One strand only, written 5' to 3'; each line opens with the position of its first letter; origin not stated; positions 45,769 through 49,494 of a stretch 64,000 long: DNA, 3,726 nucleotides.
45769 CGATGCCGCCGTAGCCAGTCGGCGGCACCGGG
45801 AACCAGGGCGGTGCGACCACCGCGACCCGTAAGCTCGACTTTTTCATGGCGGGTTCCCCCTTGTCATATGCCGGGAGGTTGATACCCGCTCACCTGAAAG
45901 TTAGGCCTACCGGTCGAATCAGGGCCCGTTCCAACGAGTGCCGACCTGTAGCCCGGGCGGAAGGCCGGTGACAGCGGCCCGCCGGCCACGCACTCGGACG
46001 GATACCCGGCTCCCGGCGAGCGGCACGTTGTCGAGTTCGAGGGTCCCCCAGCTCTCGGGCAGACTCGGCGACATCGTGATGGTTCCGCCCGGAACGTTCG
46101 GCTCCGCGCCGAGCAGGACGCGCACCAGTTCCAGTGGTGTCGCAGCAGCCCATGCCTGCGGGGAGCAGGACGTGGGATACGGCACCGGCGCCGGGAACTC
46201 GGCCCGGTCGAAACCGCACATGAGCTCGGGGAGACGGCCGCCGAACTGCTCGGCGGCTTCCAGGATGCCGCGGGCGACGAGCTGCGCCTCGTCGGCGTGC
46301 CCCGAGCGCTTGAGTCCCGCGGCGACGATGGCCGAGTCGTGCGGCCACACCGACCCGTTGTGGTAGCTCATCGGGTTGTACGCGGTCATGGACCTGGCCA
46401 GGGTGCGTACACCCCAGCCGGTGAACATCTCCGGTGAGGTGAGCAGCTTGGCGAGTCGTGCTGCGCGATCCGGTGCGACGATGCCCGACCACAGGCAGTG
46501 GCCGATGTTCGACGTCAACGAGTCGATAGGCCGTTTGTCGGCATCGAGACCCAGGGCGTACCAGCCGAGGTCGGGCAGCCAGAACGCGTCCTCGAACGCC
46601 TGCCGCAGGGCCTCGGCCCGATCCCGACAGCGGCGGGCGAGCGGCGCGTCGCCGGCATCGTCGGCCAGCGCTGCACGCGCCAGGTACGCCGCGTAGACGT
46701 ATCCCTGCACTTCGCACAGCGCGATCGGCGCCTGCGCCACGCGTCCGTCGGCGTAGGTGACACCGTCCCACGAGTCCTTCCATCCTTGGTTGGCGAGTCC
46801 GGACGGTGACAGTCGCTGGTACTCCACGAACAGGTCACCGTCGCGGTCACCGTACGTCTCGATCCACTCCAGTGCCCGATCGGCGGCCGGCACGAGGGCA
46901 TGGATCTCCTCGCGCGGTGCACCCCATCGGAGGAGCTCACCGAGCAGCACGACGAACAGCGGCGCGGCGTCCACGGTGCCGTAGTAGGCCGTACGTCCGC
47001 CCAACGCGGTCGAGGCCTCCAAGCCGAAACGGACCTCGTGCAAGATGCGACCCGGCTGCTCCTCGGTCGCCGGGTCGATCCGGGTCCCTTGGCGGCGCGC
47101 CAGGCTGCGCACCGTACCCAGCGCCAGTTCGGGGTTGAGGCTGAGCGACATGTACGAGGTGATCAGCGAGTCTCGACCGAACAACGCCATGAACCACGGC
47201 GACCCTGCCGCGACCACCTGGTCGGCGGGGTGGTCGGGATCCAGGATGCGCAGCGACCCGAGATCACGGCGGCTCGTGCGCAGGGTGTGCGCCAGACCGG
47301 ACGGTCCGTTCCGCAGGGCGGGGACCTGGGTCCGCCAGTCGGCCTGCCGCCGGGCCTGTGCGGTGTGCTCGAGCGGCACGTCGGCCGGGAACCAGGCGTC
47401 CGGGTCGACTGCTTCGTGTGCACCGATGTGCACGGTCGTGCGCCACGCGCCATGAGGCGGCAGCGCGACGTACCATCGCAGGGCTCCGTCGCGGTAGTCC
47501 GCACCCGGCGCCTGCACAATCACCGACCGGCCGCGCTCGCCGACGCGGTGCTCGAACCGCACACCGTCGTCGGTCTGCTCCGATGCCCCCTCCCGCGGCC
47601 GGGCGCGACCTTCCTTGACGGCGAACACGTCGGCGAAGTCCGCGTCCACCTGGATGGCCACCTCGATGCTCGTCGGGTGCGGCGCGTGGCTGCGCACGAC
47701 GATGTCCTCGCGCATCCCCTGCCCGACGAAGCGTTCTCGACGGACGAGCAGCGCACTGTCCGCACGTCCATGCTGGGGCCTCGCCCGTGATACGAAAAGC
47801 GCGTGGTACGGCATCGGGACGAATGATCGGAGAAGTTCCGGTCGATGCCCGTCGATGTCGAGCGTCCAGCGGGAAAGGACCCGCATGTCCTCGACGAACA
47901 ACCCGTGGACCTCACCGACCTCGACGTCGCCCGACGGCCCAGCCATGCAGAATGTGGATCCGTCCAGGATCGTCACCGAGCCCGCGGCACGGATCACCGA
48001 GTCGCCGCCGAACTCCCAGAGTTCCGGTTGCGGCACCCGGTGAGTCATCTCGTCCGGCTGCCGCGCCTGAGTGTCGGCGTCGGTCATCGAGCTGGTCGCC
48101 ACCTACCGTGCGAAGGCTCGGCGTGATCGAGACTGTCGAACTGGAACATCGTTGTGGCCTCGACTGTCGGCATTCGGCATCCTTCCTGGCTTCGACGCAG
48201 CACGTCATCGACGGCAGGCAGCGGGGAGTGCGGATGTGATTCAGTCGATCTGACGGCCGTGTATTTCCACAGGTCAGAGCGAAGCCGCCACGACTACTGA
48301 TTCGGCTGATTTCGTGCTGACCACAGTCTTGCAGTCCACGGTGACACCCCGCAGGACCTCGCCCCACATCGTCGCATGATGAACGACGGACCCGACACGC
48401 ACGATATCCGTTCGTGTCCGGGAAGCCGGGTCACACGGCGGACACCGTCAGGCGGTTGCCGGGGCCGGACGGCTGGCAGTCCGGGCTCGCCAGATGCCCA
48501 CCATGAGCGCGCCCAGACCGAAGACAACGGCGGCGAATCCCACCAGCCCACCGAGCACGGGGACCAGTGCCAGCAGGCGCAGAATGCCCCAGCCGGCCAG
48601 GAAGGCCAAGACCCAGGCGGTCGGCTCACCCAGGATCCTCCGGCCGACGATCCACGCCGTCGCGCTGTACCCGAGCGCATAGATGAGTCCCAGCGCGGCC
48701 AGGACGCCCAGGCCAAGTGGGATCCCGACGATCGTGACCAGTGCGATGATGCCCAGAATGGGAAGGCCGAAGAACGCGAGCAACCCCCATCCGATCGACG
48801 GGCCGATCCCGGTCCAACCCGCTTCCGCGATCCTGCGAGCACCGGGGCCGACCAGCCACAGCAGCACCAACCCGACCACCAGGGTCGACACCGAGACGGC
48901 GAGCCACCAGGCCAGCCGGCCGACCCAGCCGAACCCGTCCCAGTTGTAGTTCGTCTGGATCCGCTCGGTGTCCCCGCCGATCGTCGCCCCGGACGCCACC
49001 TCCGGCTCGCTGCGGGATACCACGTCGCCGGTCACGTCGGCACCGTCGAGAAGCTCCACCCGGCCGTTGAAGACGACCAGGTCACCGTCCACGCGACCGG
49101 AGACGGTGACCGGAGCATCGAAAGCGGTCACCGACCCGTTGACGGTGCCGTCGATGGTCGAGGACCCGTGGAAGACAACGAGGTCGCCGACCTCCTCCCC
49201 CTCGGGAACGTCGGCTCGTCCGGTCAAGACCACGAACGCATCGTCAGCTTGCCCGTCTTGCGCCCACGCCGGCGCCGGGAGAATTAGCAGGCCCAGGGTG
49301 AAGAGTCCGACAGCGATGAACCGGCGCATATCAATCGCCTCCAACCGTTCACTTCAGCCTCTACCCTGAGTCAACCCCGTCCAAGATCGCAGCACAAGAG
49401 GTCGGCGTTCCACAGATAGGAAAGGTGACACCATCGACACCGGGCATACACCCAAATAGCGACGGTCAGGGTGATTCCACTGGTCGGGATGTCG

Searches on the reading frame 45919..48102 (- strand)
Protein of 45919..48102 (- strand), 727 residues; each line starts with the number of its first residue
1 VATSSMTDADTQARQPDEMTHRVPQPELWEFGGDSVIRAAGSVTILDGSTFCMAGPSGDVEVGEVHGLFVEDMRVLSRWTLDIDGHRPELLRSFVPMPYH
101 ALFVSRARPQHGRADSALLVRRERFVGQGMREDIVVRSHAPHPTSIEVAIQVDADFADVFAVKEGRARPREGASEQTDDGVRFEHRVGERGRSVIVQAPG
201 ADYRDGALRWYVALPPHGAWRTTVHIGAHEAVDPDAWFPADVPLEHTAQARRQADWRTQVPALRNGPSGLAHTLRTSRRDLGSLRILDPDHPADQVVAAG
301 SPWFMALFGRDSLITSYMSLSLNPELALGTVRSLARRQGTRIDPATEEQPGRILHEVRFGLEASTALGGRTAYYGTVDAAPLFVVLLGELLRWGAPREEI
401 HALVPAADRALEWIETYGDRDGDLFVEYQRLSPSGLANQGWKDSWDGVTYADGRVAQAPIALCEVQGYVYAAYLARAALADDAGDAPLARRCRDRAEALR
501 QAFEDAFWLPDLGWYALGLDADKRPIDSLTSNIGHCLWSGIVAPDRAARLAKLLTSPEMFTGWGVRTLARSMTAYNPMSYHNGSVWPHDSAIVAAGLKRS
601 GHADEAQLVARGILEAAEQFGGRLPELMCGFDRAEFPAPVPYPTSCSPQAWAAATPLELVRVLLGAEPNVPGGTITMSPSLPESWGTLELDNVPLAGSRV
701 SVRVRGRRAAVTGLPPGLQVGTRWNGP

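Call 12: search_protein_families(library=pfam, proteins=[window:45919-48102:-], max_evalue=0.001)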
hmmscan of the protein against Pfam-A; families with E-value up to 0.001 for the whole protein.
window:45919-48102:- (727 aa): 4 families
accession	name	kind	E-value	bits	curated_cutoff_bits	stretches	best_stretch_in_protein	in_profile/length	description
PF14742.11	GDE_N_bis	-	2.7e-44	151.7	22.1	1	45-224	1-193/194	N-terminal domain of (some) glycogen debranching enzymes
PF22422.2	MGH1-like_GH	-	1.5e-19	71.3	27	1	406-619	122-330/356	Mannosylglycerate hydrolase MGH1-like glycoside hydrolase domain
PF06202.20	GDE_C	-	5.7e-07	29.2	21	1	459-655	159-364/367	Amylo-alpha-1,6-glucosidase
PF03633.20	Glyco_hydro_65C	-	0.00058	20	22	0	672-712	5-44/62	Glycosyl hydrolase family 65, C-terminal domain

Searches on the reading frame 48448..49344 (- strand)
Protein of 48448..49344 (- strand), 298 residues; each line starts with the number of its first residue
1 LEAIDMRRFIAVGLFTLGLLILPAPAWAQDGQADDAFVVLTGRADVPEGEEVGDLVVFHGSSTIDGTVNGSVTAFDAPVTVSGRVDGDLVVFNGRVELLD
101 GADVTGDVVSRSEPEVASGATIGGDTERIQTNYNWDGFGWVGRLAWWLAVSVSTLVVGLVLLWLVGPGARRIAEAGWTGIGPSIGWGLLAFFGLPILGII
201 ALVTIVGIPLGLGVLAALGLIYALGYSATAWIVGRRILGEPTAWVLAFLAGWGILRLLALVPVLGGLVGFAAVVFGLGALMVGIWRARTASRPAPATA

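Call 58: search_protein_families(library=pfam, proteins=[window:48448-49344:-], max_evalue=0.001)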
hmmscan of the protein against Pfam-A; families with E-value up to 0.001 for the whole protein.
window:48448-49344:- (298 aa): 1 family
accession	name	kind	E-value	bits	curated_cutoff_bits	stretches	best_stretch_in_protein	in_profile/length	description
PF04519.19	Bactofilin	-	2.1e-05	25.1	27.9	1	65-125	40-96/98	Polymer-forming cytoskeletal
